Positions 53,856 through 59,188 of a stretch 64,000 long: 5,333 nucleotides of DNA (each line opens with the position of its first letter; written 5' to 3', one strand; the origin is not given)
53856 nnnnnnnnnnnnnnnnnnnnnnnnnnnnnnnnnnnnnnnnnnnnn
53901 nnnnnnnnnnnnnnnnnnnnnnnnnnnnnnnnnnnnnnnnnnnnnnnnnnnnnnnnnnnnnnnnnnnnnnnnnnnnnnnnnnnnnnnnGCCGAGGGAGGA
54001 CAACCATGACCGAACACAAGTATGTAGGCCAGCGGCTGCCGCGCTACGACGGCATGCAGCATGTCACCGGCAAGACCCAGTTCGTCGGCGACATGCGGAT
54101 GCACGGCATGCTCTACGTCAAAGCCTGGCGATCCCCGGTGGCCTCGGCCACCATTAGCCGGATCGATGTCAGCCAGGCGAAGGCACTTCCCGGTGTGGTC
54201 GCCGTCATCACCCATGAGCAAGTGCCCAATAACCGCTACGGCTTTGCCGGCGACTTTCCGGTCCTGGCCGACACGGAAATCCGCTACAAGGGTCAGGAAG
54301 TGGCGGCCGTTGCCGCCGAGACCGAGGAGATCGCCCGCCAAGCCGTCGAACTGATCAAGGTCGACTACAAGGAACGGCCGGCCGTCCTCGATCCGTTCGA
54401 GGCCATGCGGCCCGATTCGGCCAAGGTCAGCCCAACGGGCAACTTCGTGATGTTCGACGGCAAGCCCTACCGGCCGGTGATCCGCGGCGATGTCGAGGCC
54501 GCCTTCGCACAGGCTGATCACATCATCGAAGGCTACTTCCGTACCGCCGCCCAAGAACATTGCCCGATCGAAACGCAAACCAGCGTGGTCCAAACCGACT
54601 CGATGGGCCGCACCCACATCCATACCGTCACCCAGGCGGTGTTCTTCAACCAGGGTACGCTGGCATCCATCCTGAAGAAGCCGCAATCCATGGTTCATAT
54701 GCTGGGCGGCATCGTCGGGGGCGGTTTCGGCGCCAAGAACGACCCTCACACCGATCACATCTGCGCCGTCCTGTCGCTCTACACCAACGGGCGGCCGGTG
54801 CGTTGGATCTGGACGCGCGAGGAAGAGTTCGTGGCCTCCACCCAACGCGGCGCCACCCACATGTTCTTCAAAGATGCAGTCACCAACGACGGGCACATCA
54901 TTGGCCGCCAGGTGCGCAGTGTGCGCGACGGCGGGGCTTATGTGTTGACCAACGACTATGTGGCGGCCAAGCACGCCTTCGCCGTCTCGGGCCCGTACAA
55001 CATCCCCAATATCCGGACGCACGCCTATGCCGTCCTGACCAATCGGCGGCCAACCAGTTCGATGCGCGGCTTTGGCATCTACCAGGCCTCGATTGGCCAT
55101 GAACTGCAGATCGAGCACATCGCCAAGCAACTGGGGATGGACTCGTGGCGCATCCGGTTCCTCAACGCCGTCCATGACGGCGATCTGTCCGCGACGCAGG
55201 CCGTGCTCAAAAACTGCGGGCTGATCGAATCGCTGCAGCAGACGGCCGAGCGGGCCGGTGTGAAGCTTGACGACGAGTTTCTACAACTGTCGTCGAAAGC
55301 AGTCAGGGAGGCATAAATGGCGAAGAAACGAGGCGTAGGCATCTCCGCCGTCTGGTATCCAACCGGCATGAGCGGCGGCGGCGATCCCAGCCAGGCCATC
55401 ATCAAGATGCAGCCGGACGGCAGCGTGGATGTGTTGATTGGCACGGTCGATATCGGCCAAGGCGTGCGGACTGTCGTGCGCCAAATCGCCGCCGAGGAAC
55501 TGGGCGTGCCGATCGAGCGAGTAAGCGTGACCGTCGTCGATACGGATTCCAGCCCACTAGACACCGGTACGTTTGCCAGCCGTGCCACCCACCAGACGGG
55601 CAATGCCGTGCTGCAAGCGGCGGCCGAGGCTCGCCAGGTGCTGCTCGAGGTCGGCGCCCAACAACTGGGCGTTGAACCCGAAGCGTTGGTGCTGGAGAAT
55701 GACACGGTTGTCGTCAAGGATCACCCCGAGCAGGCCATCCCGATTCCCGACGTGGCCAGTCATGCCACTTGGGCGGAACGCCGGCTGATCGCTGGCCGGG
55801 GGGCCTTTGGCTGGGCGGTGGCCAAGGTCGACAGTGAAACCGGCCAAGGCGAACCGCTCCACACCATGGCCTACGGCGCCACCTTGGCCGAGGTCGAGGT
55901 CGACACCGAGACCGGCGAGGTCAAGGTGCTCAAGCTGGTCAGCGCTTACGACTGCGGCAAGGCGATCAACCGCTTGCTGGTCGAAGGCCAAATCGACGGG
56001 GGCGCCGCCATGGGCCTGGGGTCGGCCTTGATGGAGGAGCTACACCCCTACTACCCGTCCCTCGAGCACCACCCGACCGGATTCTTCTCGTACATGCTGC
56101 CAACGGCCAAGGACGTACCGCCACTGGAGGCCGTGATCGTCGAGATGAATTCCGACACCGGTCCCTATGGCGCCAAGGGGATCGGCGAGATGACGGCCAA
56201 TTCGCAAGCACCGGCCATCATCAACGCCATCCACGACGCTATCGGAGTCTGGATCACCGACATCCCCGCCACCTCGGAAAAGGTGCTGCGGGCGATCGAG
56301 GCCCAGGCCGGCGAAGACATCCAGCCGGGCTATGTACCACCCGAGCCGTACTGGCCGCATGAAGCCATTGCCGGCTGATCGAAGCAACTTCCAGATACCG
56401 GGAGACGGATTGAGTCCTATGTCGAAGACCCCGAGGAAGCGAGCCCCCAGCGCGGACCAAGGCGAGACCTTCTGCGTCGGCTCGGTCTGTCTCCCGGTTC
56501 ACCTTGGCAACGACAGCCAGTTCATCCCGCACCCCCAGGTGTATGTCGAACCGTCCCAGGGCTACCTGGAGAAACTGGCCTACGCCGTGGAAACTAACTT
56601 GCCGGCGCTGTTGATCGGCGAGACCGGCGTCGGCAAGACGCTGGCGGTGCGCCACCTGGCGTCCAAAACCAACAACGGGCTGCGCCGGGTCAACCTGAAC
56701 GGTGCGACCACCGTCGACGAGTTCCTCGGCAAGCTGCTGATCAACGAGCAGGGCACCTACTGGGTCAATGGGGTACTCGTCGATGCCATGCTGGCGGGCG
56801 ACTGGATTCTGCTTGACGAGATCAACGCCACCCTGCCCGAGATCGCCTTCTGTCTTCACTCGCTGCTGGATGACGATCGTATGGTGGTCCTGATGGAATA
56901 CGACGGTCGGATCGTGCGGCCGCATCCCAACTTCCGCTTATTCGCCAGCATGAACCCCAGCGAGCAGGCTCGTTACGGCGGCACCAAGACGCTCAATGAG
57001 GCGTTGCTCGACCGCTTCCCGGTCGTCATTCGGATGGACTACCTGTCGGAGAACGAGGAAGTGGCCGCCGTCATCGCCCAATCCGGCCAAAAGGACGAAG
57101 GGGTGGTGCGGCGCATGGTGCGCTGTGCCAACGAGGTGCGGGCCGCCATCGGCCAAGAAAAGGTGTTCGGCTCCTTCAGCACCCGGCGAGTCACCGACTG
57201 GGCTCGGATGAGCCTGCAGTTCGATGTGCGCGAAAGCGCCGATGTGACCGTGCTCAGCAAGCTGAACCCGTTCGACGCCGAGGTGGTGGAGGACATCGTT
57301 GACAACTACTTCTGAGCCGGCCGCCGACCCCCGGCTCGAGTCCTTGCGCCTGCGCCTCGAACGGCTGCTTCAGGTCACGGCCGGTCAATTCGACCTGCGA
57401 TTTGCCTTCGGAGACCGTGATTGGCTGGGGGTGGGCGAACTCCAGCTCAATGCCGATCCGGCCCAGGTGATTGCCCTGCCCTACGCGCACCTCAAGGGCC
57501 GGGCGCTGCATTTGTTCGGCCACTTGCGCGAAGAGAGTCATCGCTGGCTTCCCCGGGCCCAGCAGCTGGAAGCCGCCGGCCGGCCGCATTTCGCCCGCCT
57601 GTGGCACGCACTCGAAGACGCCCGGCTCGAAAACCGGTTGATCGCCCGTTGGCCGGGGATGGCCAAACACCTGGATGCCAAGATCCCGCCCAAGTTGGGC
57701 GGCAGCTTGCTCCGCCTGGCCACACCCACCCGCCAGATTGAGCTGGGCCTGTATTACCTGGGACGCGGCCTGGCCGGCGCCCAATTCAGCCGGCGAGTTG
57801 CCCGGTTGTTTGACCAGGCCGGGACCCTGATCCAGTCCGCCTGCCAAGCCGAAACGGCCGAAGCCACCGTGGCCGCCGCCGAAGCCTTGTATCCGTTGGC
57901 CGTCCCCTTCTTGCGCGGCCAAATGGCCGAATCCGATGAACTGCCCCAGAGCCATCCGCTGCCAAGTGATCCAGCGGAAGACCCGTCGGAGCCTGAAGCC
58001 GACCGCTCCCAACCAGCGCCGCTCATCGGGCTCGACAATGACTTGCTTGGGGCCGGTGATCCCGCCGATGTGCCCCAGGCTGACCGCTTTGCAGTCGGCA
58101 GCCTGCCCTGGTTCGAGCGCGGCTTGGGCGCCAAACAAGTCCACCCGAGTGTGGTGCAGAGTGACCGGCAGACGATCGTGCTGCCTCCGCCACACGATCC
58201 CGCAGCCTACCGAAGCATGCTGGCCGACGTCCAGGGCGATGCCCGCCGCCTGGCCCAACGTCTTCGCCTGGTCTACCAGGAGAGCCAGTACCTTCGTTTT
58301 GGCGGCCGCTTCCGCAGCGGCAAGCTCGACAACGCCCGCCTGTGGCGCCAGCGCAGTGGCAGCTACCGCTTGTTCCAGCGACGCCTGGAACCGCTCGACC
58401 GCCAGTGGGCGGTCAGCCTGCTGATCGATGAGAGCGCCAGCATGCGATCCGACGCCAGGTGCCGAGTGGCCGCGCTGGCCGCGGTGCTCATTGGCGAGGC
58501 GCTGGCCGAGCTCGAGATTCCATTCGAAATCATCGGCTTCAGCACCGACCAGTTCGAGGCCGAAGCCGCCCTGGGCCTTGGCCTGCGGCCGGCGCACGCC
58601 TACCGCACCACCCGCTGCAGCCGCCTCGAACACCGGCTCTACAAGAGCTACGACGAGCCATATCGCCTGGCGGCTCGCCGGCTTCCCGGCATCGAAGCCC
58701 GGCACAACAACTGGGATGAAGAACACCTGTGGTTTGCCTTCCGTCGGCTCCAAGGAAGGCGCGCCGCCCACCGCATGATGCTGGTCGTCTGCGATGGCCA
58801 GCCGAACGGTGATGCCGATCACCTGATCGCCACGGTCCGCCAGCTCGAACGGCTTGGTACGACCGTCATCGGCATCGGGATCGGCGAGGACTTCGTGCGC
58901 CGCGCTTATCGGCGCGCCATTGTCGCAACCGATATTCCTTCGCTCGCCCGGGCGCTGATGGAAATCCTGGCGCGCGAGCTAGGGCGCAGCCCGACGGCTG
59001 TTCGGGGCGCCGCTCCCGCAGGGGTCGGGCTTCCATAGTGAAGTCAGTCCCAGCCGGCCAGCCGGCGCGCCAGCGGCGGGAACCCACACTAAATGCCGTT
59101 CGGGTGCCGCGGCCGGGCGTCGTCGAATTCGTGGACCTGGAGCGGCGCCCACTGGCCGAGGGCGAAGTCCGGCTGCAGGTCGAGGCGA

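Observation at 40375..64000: A roughly 24 kb GntR-headed catabolic island whose enzyme mix matches no textbook pathway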

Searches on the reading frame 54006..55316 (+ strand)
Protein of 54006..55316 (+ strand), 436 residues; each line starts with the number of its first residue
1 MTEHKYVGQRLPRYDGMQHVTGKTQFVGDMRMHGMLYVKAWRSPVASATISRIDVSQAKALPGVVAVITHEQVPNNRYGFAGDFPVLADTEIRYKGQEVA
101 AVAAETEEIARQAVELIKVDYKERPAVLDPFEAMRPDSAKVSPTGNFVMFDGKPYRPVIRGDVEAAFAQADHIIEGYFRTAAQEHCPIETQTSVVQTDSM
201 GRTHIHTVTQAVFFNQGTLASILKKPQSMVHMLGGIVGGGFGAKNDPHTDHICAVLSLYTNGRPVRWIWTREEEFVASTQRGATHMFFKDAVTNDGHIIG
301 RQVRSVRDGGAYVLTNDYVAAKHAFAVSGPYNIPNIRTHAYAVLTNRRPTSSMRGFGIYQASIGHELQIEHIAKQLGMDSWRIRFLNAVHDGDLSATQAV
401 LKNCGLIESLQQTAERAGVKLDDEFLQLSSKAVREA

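Call 5: search_protein_families(library=pfam, proteins=[window:54006-55316:+])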
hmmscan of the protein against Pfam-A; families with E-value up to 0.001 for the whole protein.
window:54006-55316:+ (436 aa): 2 families
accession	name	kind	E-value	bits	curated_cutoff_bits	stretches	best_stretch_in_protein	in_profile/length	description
PF02738.23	MoCoBD_1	-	1.5e-64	217.9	27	1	160-387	15-243/244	Molybdopterin cofactor-binding domain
PF01315.27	Ald_Xan_dh_C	-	1.3e-30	106.4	31.3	1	21-125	1-110/110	Aldehyde oxidase and xanthine dehydrogenase, a/b hammerhead domain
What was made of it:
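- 54006..55316 (+): CORE: Mo hydroxylase large subunit, N-terminal part (NdhL-like). PF01315 plus PF02738 (call 5).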

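Call 9: search_protein_families(library=ncbifam, proteins=[window:54006-55316:+], max_evalue=1e-8)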
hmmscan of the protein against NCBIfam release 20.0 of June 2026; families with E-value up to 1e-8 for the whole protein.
window:54006-55316:+ (436 aa): 13 families
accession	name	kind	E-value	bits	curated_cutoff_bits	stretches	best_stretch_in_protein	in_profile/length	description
TIGR03196.1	pucD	equivalog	6e-87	292.8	783.65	1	12-402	8-391/763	xanthine dehydrogenase subunit D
TIGR03311.1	Se_dep_XDH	equivalog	4.7e-80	269.8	830.45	1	6-412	161-565/848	selenium-dependent xanthine dehydrogenase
NF043082.1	XdhA_XDHase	equivalog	6.2e-78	262.7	780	1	7-415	1-419/758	xanthine dehydrogenase subunit XdhA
NF007426.0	PRK09970.1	equivalog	6.1e-77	259.3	916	1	3-414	2-421/761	xanthine dehydrogenase molybdenum-binding subunit XdhA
TIGR03194.1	4hydrxCoA_A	equivalog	4.3e-76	256.9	994.55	1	11-415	1-405/746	4-hydroxybenzoyl-CoA reductase subunit alpha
NF041018.1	glyceraldDH_alpha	equivalog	6e-62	210.1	790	1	5-393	1-396/741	glyceraldehyde dehydrogenase subunit alpha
NF045668.1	pterin_aldehy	equivalog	7.6e-58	196.3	1100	1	3-402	171-580/905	molybdopterin-dependent aldehyde oxidoreductase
TIGR02416.1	CO_dehy_Mo_lg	equivalog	4.6e-53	180.5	991.15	1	18-391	4-397/770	aerobic carbon-monoxide dehydrogenase large subunit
TIGR02965.1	xanthine_xdhB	equivalog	5.9e-52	176.8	849.5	1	15-397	9-384/758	xanthine dehydrogenase molybdopterin binding subunit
TIGR03313.1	Se_sel_red_Mo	hypoth_equivalog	3.7e-51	173.9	1101.9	2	161-396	362-595/951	molybdopterin-dependent oxidoreductase Mo/Fe-S-binding subunit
NF041671.1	peri_hyde_PaoC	equivalog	1.8e-44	152.3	1180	1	3-418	14-416/735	aldehyde oxidoreductase molybdenum-binding subunit PaoC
NF040766.1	CODH_aero_grp5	exception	1.9e-41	142.1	950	1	4-398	2-405/785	aerobic carbon-monoxide dehydrogenase large subunit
TIGR02969.1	mam_aldehyde_ox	subfamily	1.1e-39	135.7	1912.3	1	7-407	576-966/1330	aldehyde oxidase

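Call 17: search_solved_structures(query=window:54006-55316:+, max_evalue=1e-20)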
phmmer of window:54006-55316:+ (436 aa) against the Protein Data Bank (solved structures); distinct sequences matched with E-value up to 1e-20: 37.
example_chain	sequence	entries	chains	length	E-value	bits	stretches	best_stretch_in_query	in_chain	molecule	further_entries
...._A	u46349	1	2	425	5.8e-67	229.5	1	4-417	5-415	Nicotinate dehydrogenase large molybdopterin subunit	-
1rm6_A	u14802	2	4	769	1.5e-50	175.5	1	3-389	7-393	4-hydroxybenzoyl-CoA reductase alpha subunit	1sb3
1t3q_B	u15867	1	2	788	2.6e-47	164.8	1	4-397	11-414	quinoline 2-oxidoreductase large subunit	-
1sij_A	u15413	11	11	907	3.1e-44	154.7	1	7-399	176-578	Aldehyde oxidoreductase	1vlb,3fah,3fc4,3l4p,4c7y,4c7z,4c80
1ffu_B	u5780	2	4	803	9.6e-44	153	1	11-390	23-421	CUTL, MOLYBDOPROTEIN OF CARBON MONOXIDE DEHYDROGENASE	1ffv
1zxi_B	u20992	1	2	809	6.6e-43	150.3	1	8-389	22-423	Carbon monoxide dehydrogenase large chain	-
1n5w_B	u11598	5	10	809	6.6e-43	150.3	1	8-389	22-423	Carbon monoxide dehydrogenase large chain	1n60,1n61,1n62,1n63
7dqx_A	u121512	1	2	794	2.1e-40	142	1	5-395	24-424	6-hydroxypseudooxynicotine dehydrogenase complex subunit gamma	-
1jro_B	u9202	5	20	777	2.8e-38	135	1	7-389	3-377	xanthine dehydrogenase, chain B | XANTHINE DEHYDROGENASE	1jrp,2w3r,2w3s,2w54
2w55_B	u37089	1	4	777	2.9e-38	135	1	7-389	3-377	XANTHINE DEHYDROGENASE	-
8uem_A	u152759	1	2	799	9.2e-38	133.3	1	10-389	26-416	Carbon monoxide dehydrogenase (Large chain), CoxL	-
2e3t_A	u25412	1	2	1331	7.3e-37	130.4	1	3-397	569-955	Xanthine dehydrogenase/oxidase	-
4yrw_A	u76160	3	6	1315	7.5e-37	130.3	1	3-397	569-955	Xanthine dehydrogenase/oxidase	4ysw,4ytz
1wyg_A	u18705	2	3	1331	7.6e-37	130.3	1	3-397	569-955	Xanthine dehydrogenase/oxidase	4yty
6adj_A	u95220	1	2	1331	7.6e-37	130.3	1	3-397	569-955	Xanthine dehydrogenase/oxidase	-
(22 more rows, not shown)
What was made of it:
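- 54006..55316 (+): Best PDB match is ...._A, nicotinate dehydrogenase, at 229.5 bits over the full length (call 17).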

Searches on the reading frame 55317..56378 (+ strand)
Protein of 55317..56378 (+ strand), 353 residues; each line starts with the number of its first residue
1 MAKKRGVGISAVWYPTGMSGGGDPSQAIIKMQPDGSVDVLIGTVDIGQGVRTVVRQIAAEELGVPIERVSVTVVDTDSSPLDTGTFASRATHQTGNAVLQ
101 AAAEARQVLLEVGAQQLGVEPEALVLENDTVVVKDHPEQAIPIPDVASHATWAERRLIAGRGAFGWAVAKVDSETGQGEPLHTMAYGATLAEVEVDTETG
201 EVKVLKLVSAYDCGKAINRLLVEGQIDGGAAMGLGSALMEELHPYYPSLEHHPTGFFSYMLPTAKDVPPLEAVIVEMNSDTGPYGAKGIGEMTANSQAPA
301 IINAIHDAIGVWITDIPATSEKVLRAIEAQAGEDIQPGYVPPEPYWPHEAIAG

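Call 5: search_protein_families(library=pfam, proteins=[window:55317-56378:+])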
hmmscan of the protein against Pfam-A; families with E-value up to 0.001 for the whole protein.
window:55317-56378:+ (353 aa): 1 family
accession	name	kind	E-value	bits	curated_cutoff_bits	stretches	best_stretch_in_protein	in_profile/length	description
PF20256.3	MoCoBD_2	-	4.8e-77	259.7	27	1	3-268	23-283/283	Molybdopterin cofactor-binding domain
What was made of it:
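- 55317..56378 (+): CORE: Mo hydroxylase large subunit, C-terminal part (NdhM-like), with the catalytic GAKGIGE Glu. PF20256 (call 5).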

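Call 9: search_protein_families(library=ncbifam, proteins=[window:55317-56378:+], max_evalue=1e-8)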
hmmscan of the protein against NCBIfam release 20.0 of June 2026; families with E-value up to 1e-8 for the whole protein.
window:55317-56378:+ (353 aa): 13 families
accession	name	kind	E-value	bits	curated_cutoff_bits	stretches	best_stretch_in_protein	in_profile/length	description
NF043082.1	XdhA_XDHase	equivalog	3.1e-73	247.1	780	1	3-329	437-754/758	xanthine dehydrogenase subunit XdhA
TIGR03194.1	4hydrxCoA_A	equivalog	6.9e-68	229.8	994.55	1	3-326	418-745/746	4-hydroxybenzoyl-CoA reductase subunit alpha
NF007426.0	PRK09970.1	equivalog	2.2e-67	227.8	916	1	3-328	440-756/761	xanthine dehydrogenase molybdenum-binding subunit XdhA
TIGR03196.1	pucD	equivalog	2.5e-52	178.3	783.65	1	4-323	435-754/763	xanthine dehydrogenase subunit D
NF041018.1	glyceraldDH_alpha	equivalog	1.1e-49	169.6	790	1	5-323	440-740/741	glyceraldehyde dehydrogenase subunit alpha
NF040766.1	CODH_aero_grp5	exception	1.8e-49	168.7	950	2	4-148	449-592/785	aerobic carbon-monoxide dehydrogenase large subunit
NF045668.1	pterin_aldehy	equivalog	7.3e-49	166.6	1100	2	161-327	741-904/905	molybdopterin-dependent aldehyde oxidoreductase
TIGR03313.1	Se_sel_red_Mo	hypoth_equivalog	8.3e-48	162.7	1101.9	1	23-328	659-950/951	molybdopterin-dependent oxidoreductase Mo/Fe-S-binding subunit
TIGR02416.1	CO_dehy_Mo_lg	equivalog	8.4e-42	143.3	991.15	1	27-324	478-768/770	aerobic carbon-monoxide dehydrogenase large subunit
TIGR02965.1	xanthine_xdhB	equivalog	8.9e-41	139.9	849.5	1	26-329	449-756/758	xanthine dehydrogenase molybdopterin binding subunit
NF041671.1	peri_hyde_PaoC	equivalog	1.6e-36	126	1180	1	24-328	449-732/735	aldehyde oxidoreductase molybdenum-binding subunit PaoC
TIGR03311.1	Se_dep_XDH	equivalog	7.9e-36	123.4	830.45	2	176-307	705-830/848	selenium-dependent xanthine dehydrogenase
TIGR02969.1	mam_aldehyde_ox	subfamily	1.7e-22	78.8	1912.3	1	3-310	995-1280/1330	aldehyde oxidase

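Call 65: search_solved_structures(query=window:55317-56378:+, max_evalue=1e-25, show_alignments=1)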
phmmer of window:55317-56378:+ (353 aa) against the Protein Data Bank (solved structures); distinct sequences matched with E-value up to 1e-25: 11.
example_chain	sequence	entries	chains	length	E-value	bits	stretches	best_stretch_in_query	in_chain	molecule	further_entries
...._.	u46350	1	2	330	3.7e-70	240.3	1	3-330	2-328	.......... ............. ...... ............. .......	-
1rm6_A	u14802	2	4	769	2e-44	155.7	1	3-330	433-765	4-hydroxybenzoyl-CoA reductase alpha subunit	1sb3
8uem_A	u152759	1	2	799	3.5e-36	128.6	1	27-331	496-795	Carbon monoxide dehydrogenase (Large chain), CoxL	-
7dqx_A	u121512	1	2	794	7.4e-34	121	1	4-325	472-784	6-hydroxypseudooxynicotine dehydrogenase complex subunit gamma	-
1dgj_A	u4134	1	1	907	2.1e-32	116.2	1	167-327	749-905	ALDEHYDE OXIDOREDUCTASE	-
1t3q_B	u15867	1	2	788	2.5e-30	109.4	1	26-329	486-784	quinoline 2-oxidoreductase large subunit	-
1ffu_B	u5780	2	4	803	3.7e-30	108.8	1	26-328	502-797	CUTL, MOLYBDOPROTEIN OF CARBON MONOXIDE DEHYDROGENASE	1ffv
1sij_A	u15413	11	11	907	2.3e-29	106.2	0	169-329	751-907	Aldehyde oxidoreductase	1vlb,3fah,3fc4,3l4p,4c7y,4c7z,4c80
4zoh_A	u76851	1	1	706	8.3e-29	104.4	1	24-323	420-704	Putative oxidoreductase molybdopterin-binding subunit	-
1n5w_B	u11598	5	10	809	1e-27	100.8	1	26-309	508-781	Carbon monoxide dehydrogenase large chain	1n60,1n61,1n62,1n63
1zxi_B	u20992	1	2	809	1.4e-27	100.4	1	26-309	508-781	Carbon monoxide dehydrogenase large chain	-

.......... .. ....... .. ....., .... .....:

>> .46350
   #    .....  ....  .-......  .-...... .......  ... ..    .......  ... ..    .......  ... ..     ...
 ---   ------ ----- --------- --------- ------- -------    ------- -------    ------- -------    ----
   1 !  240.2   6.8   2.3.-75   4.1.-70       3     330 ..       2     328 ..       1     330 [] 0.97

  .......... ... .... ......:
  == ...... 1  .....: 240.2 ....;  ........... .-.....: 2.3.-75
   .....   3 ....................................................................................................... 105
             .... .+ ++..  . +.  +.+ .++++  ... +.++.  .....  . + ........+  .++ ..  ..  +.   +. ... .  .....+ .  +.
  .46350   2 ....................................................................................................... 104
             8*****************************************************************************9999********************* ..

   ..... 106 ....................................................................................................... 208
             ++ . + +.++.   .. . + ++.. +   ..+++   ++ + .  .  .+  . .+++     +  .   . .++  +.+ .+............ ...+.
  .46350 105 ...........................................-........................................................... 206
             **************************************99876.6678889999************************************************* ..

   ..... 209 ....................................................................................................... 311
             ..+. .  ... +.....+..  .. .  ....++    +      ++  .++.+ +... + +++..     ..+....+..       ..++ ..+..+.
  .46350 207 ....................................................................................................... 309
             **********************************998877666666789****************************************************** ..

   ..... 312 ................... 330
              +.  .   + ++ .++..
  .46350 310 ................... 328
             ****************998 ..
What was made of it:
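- On NdhFSLM-type (split) Mo hydroxylase: NdhL and NdhM are the best PDB hits, over their full lengths (calls 17, 65).
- MoL2 aligns with NdhM end to end at 240 bits, against 156 bits for the next hit (calls 17, 65).
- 55317..56378 (+): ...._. at 240 bits, aligned end to end (call 65).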

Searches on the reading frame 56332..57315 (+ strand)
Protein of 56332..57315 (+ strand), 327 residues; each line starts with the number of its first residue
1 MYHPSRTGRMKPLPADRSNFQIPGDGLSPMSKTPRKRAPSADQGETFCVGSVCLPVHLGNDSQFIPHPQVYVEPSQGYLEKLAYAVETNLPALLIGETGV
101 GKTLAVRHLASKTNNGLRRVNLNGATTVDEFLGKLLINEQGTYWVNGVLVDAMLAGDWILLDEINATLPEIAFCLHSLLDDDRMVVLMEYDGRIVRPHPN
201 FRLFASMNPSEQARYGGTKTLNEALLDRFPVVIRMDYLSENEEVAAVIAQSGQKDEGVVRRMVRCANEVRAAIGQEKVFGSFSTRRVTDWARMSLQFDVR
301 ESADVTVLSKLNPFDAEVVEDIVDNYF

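Call 5: search_protein_families(library=pfam, proteins=[window:56332-57315:+])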
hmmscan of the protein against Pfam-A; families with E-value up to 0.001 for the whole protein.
window:56332-57315:+ (327 aa): 6 families
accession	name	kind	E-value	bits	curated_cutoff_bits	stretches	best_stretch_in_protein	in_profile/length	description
PF07728.20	AAA_5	-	2e-26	93.1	22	1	92-229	2-139/139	AAA domain (dynein-related subfamily)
PF07726.17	AAA_3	-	4.3e-09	36.8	27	1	93-229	3-129/131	ATPase family associated with various cellular activities (AAA)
PF08406.16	CbbQ_C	-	2e-05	25.1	20.6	1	246-312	3-69/85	CbbQ/NirQ/NorQ C-terminal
PF13401.12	AAA_22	-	7.3e-05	23.5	27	1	91-136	7-55/130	AAA domain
PF00004.35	AAA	-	0.00021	22.2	21.2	1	93-166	2-68/131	ATPase family associated with various cellular activities (AAA)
PF00158.32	Sigma54_activat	-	0.00079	19.6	20.2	0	78-175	11-113/168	Sigma-54 interaction domain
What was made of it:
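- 56419..57315 (+): AAA_5 ATPase (CbbQ/NorQ/CobS class). Presumed Mo-enzyme maturation motor. PF07728 plus PF08406 (call 5).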

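Call 9: search_protein_families(library=ncbifam, proteins=[window:56332-57315:+], max_evalue=1e-8)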
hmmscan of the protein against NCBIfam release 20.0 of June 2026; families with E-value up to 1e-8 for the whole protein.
window:56332-57315:+ (327 aa): 2 families
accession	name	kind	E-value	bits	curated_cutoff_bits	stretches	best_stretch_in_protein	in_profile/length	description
TIGR01650.1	PD_CobS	equivalog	5.9e-23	81.5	558.55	1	93-322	68-310/327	cobaltochelatase subunit CobS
TIGR02640.1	gas_vesic_GvpN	equivalog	3.7e-15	56.1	266.8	1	142-287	92-229/262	gas vesicle protein GvpN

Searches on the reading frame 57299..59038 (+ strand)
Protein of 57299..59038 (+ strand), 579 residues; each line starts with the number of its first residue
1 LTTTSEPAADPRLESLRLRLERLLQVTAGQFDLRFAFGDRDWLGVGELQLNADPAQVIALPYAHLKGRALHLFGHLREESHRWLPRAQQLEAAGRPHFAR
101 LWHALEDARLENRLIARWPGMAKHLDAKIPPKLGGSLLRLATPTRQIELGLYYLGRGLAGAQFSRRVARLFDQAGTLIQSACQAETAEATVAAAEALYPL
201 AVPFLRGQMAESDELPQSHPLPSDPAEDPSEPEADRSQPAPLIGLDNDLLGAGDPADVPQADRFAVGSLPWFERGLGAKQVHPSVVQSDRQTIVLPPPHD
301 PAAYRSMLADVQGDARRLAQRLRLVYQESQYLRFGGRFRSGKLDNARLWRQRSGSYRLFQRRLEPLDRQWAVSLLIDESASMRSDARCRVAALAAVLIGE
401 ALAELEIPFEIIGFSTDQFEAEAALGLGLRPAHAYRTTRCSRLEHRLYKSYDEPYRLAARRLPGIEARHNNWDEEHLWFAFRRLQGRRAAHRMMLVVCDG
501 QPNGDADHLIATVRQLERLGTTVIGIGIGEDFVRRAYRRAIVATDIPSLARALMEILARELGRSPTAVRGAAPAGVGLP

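Call 5: search_protein_families(library=pfam, proteins=[window:57299-59038:+])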
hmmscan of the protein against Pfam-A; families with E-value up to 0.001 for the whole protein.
window:57299-59038:+ (579 aa): 1 family
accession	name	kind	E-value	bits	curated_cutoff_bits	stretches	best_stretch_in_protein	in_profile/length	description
PF11775.14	CobT_C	-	5.3e-19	69.2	21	1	365-559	8-216/220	Cobalamin biosynthesis protein CobT VWA domain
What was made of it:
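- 57299..59038 (+): VWA protein (CobT_C type), partner of the AAA_5 ATPase. PF11775 (call 5).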

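Call 9: search_protein_families(library=ncbifam, proteins=[window:57299-59038:+], max_evalue=1e-8)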
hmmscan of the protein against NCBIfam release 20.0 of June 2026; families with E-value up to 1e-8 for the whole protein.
window:57299-59038:+ (579 aa): 1 family
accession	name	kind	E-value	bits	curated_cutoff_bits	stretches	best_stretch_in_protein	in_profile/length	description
TIGR01651.1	CobT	equivalog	2.4e-22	79.4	759.05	1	307-558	328-594/600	cobaltochelatase subunit CobT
